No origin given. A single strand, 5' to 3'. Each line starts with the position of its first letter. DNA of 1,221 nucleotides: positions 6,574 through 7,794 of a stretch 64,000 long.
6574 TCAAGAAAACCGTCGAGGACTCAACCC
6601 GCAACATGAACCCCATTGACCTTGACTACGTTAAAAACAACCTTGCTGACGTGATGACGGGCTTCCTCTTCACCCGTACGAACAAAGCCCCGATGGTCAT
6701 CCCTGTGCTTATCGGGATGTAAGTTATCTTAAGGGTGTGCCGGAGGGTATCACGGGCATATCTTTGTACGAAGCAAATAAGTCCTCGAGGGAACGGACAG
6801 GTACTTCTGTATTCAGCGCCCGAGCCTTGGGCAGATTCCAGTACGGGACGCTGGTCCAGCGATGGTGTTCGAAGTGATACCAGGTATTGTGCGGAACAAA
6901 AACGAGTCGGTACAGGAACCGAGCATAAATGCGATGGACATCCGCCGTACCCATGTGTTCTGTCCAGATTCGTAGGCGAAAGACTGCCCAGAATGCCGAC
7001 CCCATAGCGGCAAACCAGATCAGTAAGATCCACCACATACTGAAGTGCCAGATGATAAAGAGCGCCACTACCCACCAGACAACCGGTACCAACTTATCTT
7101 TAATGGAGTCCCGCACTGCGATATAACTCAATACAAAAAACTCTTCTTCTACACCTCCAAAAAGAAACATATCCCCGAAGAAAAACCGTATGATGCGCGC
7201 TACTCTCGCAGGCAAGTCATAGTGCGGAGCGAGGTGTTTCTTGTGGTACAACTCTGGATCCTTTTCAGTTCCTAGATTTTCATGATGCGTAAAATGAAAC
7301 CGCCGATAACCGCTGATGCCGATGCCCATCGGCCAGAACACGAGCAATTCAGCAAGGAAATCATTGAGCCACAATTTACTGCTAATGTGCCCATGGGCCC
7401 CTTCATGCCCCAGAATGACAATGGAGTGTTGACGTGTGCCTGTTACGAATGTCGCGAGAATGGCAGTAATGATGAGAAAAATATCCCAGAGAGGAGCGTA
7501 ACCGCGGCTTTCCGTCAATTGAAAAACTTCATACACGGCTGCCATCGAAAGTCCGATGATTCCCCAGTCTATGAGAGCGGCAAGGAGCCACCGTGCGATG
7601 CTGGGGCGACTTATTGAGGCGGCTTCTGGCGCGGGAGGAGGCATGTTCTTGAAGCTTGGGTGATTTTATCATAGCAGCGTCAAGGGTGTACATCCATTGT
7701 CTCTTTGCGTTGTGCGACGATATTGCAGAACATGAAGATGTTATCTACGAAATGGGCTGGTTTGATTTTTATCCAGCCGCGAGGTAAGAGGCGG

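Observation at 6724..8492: Lower-GC lipid-modification genes (desaturase + FkbM methyltransferase here, CFA synthase at 49125..50231) in an otherwise streamlined, CPR-like genome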

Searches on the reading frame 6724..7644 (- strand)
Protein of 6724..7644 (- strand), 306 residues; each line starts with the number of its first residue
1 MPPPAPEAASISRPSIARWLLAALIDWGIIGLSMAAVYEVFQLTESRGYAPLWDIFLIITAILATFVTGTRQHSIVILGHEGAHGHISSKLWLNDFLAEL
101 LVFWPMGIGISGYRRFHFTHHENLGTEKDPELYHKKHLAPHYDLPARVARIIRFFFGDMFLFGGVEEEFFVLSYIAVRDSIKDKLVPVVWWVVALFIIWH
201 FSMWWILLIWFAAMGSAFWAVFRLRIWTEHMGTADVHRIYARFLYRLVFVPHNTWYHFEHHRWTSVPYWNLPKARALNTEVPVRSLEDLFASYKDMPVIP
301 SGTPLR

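Call 4: search_protein_families(library=pfam, proteins=[window:6724-7644:-])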
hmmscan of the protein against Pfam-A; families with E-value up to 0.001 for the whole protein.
window:6724-7644:- (306 aa): 1 family
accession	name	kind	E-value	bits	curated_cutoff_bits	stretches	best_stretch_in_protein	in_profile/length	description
PF00487.30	FA_desaturase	-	3.3e-27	96.3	29.7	1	61-280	6-240/253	Fatty acid desaturase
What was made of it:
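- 6724..7644 (-): Membrane di-iron desaturase/hydroxylase-family protein (306 aa) from a rare, uncharacterised subfamily. PF00487 scores 96 bits (call 4).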

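Call 7: find_encoding_contigs(protein=window:6724-7644:-, flank=10000, max_places=6)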
Protein window:6724-7644:- (306 aa): 4 contigs read that carry it; 4 places shown.
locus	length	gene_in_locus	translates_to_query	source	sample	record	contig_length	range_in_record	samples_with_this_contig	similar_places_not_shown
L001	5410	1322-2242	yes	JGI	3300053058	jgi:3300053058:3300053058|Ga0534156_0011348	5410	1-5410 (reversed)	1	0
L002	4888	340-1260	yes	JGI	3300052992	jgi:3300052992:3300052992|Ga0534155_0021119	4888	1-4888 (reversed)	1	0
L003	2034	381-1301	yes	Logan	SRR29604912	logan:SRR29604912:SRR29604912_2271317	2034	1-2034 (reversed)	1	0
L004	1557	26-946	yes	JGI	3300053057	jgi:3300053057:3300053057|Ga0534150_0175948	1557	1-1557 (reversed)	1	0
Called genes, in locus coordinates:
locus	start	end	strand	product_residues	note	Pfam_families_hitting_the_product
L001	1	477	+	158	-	?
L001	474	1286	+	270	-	PF05050:Methyltransf_21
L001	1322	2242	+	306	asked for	PF00487:FA_desaturase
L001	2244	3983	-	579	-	PF00753:Lactamase_B, PF12706:Lactamase_B_2, PF23023:Anti-Pycsar_Apyc1 (faint), PF22505:RNase_J_b_CASP, PF17770:RNase_J_C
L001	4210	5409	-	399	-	?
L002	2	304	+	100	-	?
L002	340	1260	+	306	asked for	PF00487:FA_desaturase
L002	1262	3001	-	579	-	PF00753:Lactamase_B, PF12706:Lactamase_B_2, PF23023:Anti-Pycsar_Apyc1 (faint), PF22505:RNase_J_b_CASP, PF17770:RNase_J_C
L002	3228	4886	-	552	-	PF00496:SBP_bac_5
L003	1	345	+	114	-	?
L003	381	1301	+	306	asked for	PF00487:FA_desaturase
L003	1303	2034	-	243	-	?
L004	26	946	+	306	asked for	PF00487:FA_desaturase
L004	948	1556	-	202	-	?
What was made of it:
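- Independent assemblies: the des-fkbM arrangement recurs in four independent assemblies (call 7).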

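Call 10: list_cluster_members(proteins=[P0001, window:6724-7644:-, window:7680-8492:-, window:32566-33843:-, window:47187-48311:-, P0006, P0002, P0004])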
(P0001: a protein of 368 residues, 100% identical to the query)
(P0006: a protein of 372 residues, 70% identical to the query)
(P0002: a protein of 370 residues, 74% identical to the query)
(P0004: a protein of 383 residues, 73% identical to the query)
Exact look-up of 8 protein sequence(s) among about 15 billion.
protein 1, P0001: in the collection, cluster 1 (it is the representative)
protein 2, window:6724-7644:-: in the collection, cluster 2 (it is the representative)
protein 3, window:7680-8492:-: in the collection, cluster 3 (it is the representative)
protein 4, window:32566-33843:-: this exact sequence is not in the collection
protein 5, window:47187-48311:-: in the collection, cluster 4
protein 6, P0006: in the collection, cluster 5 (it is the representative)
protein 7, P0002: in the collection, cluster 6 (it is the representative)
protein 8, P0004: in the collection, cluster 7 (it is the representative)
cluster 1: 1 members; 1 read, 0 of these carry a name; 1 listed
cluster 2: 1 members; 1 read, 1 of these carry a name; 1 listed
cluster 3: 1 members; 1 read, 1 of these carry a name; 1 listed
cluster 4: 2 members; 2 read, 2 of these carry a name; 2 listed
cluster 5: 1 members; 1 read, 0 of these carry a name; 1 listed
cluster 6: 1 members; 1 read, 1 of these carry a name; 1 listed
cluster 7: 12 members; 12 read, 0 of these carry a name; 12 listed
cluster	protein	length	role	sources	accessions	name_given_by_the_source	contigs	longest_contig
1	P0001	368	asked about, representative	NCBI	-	-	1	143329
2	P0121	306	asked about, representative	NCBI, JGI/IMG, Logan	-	fatty acid desaturase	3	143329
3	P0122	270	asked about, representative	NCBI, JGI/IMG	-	FkbM family methyltransferase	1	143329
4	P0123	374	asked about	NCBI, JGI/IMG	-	phosphoglycerate kinase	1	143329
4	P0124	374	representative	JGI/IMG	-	3-phosphoglycerate kinase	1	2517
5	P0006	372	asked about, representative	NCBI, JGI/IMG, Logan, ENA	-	-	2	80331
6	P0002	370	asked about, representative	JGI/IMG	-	cyclopropane-fatty-acyl-phospholipid synthase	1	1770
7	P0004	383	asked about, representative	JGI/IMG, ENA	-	-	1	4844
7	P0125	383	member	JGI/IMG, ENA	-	-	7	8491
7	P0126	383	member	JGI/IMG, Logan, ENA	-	-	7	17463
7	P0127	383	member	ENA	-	-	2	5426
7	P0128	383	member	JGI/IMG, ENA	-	-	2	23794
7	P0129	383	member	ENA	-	-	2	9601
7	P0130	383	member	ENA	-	-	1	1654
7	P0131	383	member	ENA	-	-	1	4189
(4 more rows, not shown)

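Call 14: find_homologous_proteins(query=window:6724-7644:-)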
Query window:6724-7644:- (306 aa): 38 proteins with E <= 0.001 among 1596 candidates.
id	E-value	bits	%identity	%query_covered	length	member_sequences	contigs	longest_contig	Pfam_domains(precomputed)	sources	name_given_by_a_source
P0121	5.0e-208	708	100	100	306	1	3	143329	PF00487.31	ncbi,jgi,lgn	jgi:fatty acid desaturase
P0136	7.0e-112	392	57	98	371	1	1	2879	PF00487.31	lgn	-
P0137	2.3e-106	374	53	98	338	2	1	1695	PF00487.31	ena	-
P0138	1.5e-104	368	53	96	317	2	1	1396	PF00487.31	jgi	jgi:fatty acid desaturase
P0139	2.3e-104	367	52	96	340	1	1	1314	PF00487.31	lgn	-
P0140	1.8e-103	365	52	96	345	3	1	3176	PF00487.31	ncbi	ncbi:MAG TPA: fatty acid desaturase [Rhizomicrobium sp.]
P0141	1.3e-101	358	51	97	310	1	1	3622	PF00487.31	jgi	jgi:fatty acid desaturase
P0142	2.0e-85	305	49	95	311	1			PF00487.31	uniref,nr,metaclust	uniref:Fatty acid desaturase n=1 Tax=uncultured bacterium CSLC2 TaxID=1091571 RepID=Q8KP04_9BACT|nr:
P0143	5.3e-81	291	45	97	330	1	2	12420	PF00487.31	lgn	-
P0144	3.3e-77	278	47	93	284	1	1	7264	PF00487.31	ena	-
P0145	8.2e-77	277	47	100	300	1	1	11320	PF00487.31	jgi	jgi:fatty acid desaturase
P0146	1.3e-72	263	46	97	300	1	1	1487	PF00487.31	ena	-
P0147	1.2e-67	247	42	97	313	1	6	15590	PF00487.31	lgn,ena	-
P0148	4.6e-66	242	59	58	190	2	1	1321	PF00487.31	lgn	-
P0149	1.5e-61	227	40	97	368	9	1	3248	PF00487.31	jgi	jgi:fatty acid desaturase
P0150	7.2e-60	221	41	96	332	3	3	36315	PF00487.31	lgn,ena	-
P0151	5.0e-58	215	38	98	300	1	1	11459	PF00487.31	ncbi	-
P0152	1.0e-57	214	43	96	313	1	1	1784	PF00487.31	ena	-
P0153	3.1e-57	213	44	94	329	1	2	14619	PF00487.31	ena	-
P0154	1.1e-56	211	39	97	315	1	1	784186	PF00487.31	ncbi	-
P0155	1.2e-53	201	39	97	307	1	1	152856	PF00487.31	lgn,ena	-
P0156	1.4e-53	201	38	94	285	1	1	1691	PF00487.31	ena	-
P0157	5.3e-53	199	40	76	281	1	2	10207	PF00487.31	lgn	-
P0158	9.3e-52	195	35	99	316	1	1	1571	PF00487.31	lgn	-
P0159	5.5e-50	189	42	92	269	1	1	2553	PF00487.31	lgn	-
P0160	7.5e-49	185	36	94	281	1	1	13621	PF00487.31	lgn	-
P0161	2.2e-48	183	40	92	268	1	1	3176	PF00487.31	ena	-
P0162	6.4e-48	182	35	99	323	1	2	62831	PF00487.31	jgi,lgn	jgi:fatty acid desaturase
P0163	5.2e-47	179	37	95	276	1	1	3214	PF00487.31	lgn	-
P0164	5.8e-47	179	36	97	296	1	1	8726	PF00487.31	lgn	-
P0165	9.7e-43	165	35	92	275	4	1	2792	PF00487.31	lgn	-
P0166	3.1e-41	160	36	90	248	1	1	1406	PF00487.31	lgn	-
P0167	5.7e-40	156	34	94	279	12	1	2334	PF00487.31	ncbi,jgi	jgi:fatty acid desaturase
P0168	2.5e-39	154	33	99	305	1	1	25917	PF00487.31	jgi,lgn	-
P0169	3.3e-39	153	35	93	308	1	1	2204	PF00487.31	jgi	jgi:fatty acid desaturase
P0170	2.3e-20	91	31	93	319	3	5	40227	PF00487.31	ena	-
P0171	3.9e-15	74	29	74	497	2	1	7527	PF01569.28,PF00487.31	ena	-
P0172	5.8e-5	41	28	75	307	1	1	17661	PF00487.31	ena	-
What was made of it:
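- The only named relatives of the desaturase are non-CPR: Rhizomicrobium at 52% and the soil eDNA clone CSLC2 at 49% (call 14).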

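Call 30: find_encoding_contigs(protein=P0145, flank=6000, max_places=2)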
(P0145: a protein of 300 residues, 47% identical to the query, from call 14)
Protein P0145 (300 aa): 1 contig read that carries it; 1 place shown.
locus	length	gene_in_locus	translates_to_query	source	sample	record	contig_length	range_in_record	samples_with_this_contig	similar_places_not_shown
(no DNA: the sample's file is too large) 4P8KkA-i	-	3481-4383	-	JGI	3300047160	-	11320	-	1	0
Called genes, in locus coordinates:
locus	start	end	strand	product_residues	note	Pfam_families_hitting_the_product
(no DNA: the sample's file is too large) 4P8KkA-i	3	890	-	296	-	?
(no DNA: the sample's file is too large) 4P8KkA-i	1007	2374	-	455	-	-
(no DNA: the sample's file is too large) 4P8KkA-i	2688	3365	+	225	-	PF13761:DUF4166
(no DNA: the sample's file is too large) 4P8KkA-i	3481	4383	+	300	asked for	PF00487:FA_desaturase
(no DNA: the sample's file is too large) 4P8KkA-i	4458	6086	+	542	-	PF04015:DUF362 (weak)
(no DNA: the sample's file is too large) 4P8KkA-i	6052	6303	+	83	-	-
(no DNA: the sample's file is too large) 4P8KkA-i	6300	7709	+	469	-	PF00890:FAD_binding_2 (faint), PF01266:DAO, PF01593:Amino_oxidase, PF03486:HI0933_like (faint), PF07992:Pyr_redox_2 (faint), PF12831:FAD_oxidored (weak), PF13450:NAD_binding_8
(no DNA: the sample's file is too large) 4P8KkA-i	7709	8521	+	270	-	PF00561:Abhydrolase_1, PF12146:Hydrolase_4, PF12697:Abhydrolase_6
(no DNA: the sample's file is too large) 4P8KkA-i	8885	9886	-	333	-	PF00069:Pkinase, PF01636:APH (faint), PF03109:ABC1 (faint), PF07714:PK_Tyr_Ser-Thr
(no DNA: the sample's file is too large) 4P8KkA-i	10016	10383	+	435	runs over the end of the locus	?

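Call 31: find_encoding_contigs(protein=P0143, flank=6000, max_places=2)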
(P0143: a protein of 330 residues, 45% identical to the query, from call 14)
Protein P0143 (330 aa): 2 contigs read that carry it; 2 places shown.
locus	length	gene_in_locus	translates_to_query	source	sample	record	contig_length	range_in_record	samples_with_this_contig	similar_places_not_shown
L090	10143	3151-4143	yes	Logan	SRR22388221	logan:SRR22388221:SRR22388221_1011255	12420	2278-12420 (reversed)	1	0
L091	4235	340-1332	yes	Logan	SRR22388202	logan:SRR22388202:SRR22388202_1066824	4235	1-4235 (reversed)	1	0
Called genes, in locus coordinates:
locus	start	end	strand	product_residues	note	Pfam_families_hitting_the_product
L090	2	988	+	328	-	?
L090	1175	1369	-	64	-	PF06348:DUF1059 (weak)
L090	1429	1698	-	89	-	PF04226:Transgly_assoc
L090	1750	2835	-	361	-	PF00041:fn3 (faint), PF16656:Pur_ac_phosph_N (faint), PF25059:FN3_DSCAM-DSCAML_C (faint), PF16655:PhoD_N (faint)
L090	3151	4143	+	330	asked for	PF00487:FA_desaturase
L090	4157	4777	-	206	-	PF09335:VTT_dom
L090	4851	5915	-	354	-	PF00881:Nitroreductase (faint)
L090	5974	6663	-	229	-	PF00561:Abhydrolase_1 (weak), PF02089:Palm_thioest, PF07819:PGAP1 (weak)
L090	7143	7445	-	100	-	-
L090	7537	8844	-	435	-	PF01551:Peptidase_M23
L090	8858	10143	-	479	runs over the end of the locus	PF00749:tRNA-synt_1c, PF19269:Anticodon_2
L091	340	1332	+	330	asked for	PF00487:FA_desaturase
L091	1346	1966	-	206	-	PF09335:VTT_dom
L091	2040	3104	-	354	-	PF00881:Nitroreductase (faint)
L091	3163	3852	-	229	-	PF00561:Abhydrolase_1 (weak), PF02089:Palm_thioest, PF07819:PGAP1 (weak)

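Call 32: find_encoding_contigs(protein=P0154, flank=8000, max_places=2)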
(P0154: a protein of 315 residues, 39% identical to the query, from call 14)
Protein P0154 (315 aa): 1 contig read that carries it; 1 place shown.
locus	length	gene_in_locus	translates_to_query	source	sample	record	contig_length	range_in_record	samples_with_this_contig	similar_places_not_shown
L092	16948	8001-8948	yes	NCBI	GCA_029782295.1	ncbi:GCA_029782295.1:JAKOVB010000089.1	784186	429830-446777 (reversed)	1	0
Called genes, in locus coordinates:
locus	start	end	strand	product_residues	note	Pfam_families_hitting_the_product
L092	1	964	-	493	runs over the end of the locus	PF06039:Mqo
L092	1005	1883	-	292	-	PF08668:HDOD, PF01966:HD (weak)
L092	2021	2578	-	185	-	PF08207:EFP_N, PF01132:EFP, PF09285:Elong-fact-P_C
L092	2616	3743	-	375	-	PF10093:EarP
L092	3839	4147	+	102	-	-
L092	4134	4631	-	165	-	PF03449:GreA_GreB_N, PF01272:GreA_GreB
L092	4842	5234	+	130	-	-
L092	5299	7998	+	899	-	PF12705:PDDEXK_1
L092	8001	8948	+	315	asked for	PF00487:FA_desaturase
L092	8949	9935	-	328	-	PF13519:VWA_2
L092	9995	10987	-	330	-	PF13519:VWA_2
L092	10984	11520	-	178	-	-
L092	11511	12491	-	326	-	PF00092:VWA, PF13519:VWA_2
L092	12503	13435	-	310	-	-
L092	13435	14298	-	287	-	PF01882:DUF58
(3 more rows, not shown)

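Call 34: search_protein_families(library=ncbifam, proteins=[window:6724-7644:-], max_evalue=0.01)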
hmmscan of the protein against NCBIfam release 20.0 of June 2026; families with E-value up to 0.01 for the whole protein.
window:6724-7644:- (306 aa): 3 families
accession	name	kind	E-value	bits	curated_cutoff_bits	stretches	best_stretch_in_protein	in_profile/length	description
NF041365.1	GntB_guanitoxin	equivalog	1.9e-15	57.1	380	1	64-277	52-277/308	guanitoxin biosynthesis L-arginine gamma (S) hydroxylase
NF052549.1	FAdesatDesBBac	equivalog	9e-07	28.5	500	1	59-211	55-206/340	Delta(10) desaturase DesB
NF045690.1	BCarotKetCrtW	equivalog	0.0053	16.1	350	1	57-137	57-134/257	beta-carotene ketolase CrtW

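Call 35: search_solved_structures(query=window:6724-7644:-, max_evalue=1)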
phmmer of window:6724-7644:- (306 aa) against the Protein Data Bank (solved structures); distinct sequences matched with E-value up to 1: 0.
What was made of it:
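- Closest known: Membrane-bound acyl-lipid desaturases, AlkB, and GntB. Different: It belongs to no characterised orthologous group (call 34) and has no sequence match in the PDB (call 35).
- No characterised homologue fixes the desaturase substrate (calls 34, 35).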

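Call 62: search_protein_representatives(protein=window:6724-7644:-)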
Query: 306 residues. Proteins with E-value up to 0.001 (for the whole library): 2080; up to 1e-10: 813; up to 1e-30: 172. The best 150 are listed.
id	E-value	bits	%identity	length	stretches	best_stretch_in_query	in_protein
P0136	2.2e-112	392.1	57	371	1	7-305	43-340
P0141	4.3e-102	358.3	51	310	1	9-306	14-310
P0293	8.1e-96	337.6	51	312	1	8-305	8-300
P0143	1.7e-81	290.6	45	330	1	9-305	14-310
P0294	2.9e-73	263.5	47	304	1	3-305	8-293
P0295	4.9e-64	233.2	47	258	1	18-294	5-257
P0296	2.7e-60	220.9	45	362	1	63-306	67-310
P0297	8.1e-60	219.3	43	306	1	10-305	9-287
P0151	1.6e-58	215.1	42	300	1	10-306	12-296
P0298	2.4e-58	214.5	46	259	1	18-295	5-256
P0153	9.7e-58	212.5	47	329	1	16-306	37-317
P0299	3.1e-57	210.8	45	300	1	13-283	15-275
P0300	8.7e-57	209.3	43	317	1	2-302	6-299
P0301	1.8e-55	205.0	40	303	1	10-294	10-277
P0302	1.3e-54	202.2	37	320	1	16-305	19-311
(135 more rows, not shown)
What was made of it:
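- Closest known: Membrane-bound acyl-lipid desaturases, AlkB, and GntB. Different: The subfamily is small, with 172 representatives at E<=1e-30 (call 62).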

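Call 63: predict_structure(alignment_id=A2)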
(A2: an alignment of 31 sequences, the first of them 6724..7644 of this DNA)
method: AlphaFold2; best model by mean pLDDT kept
length: 306 residues; sequences in the alignment: 31
mean_pLDDT: 95.1   pTM: 0.91
mean pLDDT of the five models: 95.1, 94.6, 94.6, 93.7, 91.4
residues with pLDDT >= 90: 279; 70-90: 25; 50-70: 2; < 50: 0
segments of 3 or more residues with pLDDT < 50: none
pLDDT, mean of each block of 10 residues (from residue 1): 81 98 98 98 98 98 98 97 98 98 96 94 94 94 97 95 89 88 95 98 98 96 94 94 92 94 95 96 97 97 95
secondary structure, 60 per line:
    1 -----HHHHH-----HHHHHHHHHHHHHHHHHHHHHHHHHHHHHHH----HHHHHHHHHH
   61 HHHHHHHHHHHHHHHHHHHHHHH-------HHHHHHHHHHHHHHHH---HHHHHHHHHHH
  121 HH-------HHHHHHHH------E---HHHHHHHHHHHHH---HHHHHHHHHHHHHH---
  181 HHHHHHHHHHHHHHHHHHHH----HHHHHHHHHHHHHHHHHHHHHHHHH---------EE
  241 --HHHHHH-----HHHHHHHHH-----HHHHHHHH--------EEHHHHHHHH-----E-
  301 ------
elements in order: H6-10 H16-46 H51-83 H91-106 H110-122 H130-137 H148-160 H164-177 H181-200 H205-229 H243-248 H254-262 H268-275 H286-293
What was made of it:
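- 6724..7644 (-): The AF2 model has pLDDT 95 (call 63).
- On Membrane fatty-acid desaturase/hydroxylase superfamily (PF00487): AF2 pLDDT 95.1, with helix pairs 16-46/51-83 and 181-200/205-229 (call 63).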

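Call 66: fold_search(model_id=the predicted structure, library=pdb)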
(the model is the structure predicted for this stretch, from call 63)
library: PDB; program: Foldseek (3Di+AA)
matches with E <= 10: 83; with E <= 0.001: 2
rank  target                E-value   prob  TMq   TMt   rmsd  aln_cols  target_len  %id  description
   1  8xks_K                2.4e-05  1.00  0.57  0.49   7.9       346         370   14  The cryo-EM structure of Orf2971-FtsHi motor complex (released 2024-12-04)
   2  8xqw_M                2.4e-04  1.00  0.58  0.47   7.8       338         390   16  Cryo-EM structure of the Ycf2-FtsHi motor complex from Chlamydomonas reinhardtii in AMPPNP bound state (released 2024-09-11)
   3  8sbb_A                5.3e-02  1.00  0.47  0.39   7.0       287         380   11  Cryo-EM structure of FtAlkB (released 2023-04-26)
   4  6yr5_D                2.2e+00  0.08  0.17  0.21  15.9       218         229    7  14-3-3 sigma in complex with hDMX-367 peptide (released 2021-11-03)
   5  6qzr_G                2.8e+00  0.12  0.19  0.25  15.4       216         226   11  14-3-3 sigma in complex with FOXO1 pT24 peptide (released 2019-07-31)
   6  8oqz_C                3.0e+00  0.08  0.18  0.22  21.0       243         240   12  Structure of human gamma-secretase PSEN1 APH-1B isoform reconstituted into lipid nanodisc in complex with Ab46 (released 2024-04-24)
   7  6zfg_B                3.3e+00  0.16  0.25  0.30  14.7       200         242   10  14-3-3 zeta chimera with 18E6 and fusicoccin (released 2021-02-17)
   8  7nmz_BA               3.3e+00  0.14  0.24  0.30  15.1       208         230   11  Structure of 14-3-3 eta in complex with Nedd4-2(335-455) containing two 14-3-3 binding motifs Ser342 and Ser448 (released 2021-07-21)
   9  6qk8_A                3.5e+00  0.07  0.16  0.20  18.3       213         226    8  Crystal structure of yeast 14-3-3 protein (Bmh1) from Saccharomyces cerevisiae with the Nha1p (yeast Na+/H+ antiporter (released 2019-10-02)
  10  5m35_A                3.6e+00  0.07  0.18  0.23  16.1       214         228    6  The molecular tweezer CLR01 stabilizes a disordered protein-protein interface (released 2017-11-15)
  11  2b05_A                3.8e+00  0.15  0.25  0.32  14.9       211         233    9  Crystal Structure of 14-3-3 gamma in complex with a phosphoserine peptide (released 2005-10-11)
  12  4fl5_A                3.8e+00  0.08  0.19  0.24  15.3       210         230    7  Crystal structure of human 14-3-3 sigma in complex with a Tau-protein peptide surrounding pS214 (released 2013-12-11)
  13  4fj3_A                3.8e+00  0.08  0.19  0.24  16.0       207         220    8  14-3-3 isoform zeta in complex with a diphoyphorylated C-RAF peptide (released 2012-09-05)
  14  4kpp_B                3.8e+00  0.02  0.14  0.12  19.0       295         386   11  Crystal Structure of H+/Ca2+ Exchanger CAX (released 2013-06-26)
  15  2c63_A                4.0e+00  0.13  0.24  0.31  14.8       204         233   11  14-3-3 Protein Eta (Human) Complexed to Peptide (released 2005-11-21)
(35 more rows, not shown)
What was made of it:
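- The fold is the four-helix membrane di-iron type shared with acyl-lipid desaturases and AlkB (calls 63, 66).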

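Call 68: find_related_loci(query=A2, collection=viral_contigs, flank=5000)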
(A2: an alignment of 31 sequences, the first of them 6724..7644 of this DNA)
Query A2 (306 aa) in viral_contigs; peptide patterns used: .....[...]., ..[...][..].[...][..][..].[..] (x = any residue, [..] = any of these).
20 stretches matched a pattern; 3 encode a relative of the query (tblastn E <= 1e-3); 3 distinct loci.
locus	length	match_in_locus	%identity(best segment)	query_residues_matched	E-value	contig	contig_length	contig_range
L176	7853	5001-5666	36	12-261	1e-38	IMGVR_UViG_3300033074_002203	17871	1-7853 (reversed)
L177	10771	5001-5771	31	1-273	5e-29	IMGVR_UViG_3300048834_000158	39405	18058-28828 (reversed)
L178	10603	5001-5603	36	63-271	1e-26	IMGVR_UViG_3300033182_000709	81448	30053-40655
